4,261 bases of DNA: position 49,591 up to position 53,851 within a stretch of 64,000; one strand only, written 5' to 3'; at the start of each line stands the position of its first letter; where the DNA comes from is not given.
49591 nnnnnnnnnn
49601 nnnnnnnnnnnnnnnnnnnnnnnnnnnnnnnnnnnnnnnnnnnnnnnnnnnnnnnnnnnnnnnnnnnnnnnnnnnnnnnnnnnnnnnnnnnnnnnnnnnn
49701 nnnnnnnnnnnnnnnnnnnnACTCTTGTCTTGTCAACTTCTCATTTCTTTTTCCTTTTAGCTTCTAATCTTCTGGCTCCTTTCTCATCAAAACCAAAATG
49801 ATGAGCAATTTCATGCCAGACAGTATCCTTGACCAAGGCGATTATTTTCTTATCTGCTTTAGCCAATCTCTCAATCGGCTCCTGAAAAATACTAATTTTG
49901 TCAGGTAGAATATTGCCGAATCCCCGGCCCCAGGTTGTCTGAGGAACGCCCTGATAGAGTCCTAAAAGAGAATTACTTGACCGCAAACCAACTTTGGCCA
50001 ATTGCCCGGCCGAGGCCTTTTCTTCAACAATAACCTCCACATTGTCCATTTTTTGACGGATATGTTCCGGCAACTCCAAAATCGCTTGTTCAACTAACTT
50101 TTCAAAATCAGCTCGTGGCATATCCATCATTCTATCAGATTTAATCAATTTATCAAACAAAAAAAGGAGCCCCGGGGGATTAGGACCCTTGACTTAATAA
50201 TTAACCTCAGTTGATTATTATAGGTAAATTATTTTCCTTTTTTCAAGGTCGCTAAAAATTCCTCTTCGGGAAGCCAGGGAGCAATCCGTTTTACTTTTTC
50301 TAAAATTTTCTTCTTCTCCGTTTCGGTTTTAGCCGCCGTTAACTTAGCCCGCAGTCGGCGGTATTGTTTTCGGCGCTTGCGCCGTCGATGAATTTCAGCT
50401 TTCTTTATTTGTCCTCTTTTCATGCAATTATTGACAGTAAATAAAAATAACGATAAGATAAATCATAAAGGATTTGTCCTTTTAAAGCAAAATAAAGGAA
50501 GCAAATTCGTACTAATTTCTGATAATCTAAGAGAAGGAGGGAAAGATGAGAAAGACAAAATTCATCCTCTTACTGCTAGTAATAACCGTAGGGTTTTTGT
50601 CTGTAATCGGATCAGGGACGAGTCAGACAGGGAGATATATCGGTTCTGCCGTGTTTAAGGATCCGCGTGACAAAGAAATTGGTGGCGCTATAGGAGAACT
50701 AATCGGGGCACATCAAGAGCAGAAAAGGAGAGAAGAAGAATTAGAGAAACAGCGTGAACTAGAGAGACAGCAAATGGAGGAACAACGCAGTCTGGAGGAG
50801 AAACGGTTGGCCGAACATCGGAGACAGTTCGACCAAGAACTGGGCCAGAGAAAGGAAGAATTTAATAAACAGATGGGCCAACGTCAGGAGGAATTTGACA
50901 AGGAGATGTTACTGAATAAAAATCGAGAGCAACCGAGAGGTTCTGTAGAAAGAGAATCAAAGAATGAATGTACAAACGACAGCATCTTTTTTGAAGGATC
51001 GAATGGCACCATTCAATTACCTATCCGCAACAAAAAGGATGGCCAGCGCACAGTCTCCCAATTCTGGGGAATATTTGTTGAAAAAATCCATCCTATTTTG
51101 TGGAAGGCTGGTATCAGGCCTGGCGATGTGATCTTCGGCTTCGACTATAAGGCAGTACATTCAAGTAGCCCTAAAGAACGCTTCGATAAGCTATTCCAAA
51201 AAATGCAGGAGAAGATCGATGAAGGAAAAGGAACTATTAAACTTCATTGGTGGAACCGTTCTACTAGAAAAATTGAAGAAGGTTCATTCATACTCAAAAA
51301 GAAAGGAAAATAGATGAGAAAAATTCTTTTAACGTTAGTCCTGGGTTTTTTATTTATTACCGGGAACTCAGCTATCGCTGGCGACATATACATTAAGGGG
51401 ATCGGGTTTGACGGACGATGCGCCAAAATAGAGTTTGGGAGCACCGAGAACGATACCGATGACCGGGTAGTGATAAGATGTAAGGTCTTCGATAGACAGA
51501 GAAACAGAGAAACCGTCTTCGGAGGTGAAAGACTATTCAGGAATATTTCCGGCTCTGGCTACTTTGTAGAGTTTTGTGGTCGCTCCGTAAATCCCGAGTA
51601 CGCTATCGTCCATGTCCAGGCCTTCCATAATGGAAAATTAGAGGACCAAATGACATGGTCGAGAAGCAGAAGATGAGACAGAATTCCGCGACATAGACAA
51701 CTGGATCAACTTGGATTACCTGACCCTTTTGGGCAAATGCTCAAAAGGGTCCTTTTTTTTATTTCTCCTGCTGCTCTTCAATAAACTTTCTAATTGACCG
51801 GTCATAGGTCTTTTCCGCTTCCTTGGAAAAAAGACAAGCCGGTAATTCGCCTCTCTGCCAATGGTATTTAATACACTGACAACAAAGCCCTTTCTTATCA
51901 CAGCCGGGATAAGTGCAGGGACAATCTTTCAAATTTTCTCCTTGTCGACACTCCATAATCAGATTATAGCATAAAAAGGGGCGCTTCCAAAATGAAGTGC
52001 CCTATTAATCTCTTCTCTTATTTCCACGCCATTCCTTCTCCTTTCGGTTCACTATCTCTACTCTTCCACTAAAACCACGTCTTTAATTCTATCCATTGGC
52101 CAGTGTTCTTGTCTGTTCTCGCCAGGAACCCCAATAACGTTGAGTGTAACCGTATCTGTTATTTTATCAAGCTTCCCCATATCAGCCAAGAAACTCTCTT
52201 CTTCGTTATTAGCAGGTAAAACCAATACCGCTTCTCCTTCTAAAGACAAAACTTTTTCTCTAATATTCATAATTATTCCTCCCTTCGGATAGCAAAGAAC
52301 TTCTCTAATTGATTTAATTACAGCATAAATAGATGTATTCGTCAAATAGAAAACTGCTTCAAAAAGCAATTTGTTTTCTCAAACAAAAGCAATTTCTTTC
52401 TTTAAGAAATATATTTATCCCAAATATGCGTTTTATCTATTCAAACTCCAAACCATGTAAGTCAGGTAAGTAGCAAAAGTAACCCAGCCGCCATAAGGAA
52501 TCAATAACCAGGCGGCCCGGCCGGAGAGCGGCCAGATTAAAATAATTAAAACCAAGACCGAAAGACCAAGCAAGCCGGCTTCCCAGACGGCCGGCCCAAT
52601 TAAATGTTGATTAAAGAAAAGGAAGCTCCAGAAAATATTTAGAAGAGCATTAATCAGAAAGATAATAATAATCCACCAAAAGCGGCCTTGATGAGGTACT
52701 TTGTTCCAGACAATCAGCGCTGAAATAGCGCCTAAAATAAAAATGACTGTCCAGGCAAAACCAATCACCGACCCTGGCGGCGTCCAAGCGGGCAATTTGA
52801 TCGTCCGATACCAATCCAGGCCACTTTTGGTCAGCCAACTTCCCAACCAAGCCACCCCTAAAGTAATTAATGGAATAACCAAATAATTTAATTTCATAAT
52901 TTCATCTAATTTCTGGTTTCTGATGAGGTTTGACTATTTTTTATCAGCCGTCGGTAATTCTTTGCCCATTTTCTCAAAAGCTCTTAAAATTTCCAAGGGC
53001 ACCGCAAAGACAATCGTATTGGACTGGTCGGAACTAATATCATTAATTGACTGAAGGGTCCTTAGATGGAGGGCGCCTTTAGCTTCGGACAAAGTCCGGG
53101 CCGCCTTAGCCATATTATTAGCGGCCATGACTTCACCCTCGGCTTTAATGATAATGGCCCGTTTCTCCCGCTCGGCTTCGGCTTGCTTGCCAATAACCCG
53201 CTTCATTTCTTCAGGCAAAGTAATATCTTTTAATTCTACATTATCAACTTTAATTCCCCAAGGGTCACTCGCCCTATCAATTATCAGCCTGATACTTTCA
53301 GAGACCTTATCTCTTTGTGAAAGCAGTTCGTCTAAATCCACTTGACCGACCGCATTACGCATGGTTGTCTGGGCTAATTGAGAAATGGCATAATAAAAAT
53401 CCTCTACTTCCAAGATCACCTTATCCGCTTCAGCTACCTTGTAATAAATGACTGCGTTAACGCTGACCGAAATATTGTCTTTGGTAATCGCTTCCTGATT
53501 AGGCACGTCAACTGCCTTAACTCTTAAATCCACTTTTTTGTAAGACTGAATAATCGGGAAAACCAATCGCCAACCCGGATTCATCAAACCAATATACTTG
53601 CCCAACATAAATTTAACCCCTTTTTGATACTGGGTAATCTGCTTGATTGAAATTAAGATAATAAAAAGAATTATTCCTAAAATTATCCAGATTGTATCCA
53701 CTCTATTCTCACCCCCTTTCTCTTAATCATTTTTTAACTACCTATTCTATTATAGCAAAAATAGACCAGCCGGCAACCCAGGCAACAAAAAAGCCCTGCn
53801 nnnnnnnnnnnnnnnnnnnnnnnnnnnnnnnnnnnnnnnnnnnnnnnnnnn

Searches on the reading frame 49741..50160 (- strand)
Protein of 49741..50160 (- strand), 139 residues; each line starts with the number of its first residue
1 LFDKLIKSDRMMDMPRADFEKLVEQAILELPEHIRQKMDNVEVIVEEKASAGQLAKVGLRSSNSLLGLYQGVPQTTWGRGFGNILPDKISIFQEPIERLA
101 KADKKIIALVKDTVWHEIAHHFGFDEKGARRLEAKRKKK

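Call 60: search_protein_families(library=pfam, proteins=[window:49741-50160:-], max_evalue=0.001)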
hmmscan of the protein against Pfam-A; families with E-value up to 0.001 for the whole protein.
window:49741-50160:- (139 aa): 1 family
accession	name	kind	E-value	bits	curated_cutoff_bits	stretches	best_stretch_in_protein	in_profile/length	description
PF06262.17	Zincin_1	-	3.4e-24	85.1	22.4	1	38-128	1-91/97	Zincin-like metallopeptidase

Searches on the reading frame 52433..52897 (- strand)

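Call 60: search_protein_families(library=pfam, proteins=[window:52433-52897:-], max_evalue=0.001)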
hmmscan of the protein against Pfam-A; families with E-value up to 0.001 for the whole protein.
window:52433-52897:- (154 aa): 1 family
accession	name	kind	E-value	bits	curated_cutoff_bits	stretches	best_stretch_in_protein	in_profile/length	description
PF03073.20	TspO_MBR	-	4.5e-33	114.5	24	1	10-150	3-144/145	TspO/MBR family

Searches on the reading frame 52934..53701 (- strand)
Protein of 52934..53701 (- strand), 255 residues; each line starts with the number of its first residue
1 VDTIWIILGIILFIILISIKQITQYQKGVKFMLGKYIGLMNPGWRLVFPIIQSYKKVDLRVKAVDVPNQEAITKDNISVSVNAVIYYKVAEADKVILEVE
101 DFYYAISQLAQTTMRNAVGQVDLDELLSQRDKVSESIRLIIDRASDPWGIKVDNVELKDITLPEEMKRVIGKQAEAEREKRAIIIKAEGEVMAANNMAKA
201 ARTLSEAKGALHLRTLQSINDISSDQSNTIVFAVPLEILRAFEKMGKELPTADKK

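Call 60: search_protein_families(library=pfam, proteins=[window:52934-53701:-], max_evalue=0.001)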
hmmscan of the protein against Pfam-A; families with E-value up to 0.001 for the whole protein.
window:52934-53701:- (255 aa): 2 families
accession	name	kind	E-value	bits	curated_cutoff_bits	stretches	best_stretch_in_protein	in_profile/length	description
PF01145.31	Band_7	-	2.6e-37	129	23.6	1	21-190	2-175/176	SPFH domain / Band 7 family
PF13421.11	Band_7_1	-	4.8e-05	23.5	24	1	108-175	139-208/211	SPFH domain-Band 7 family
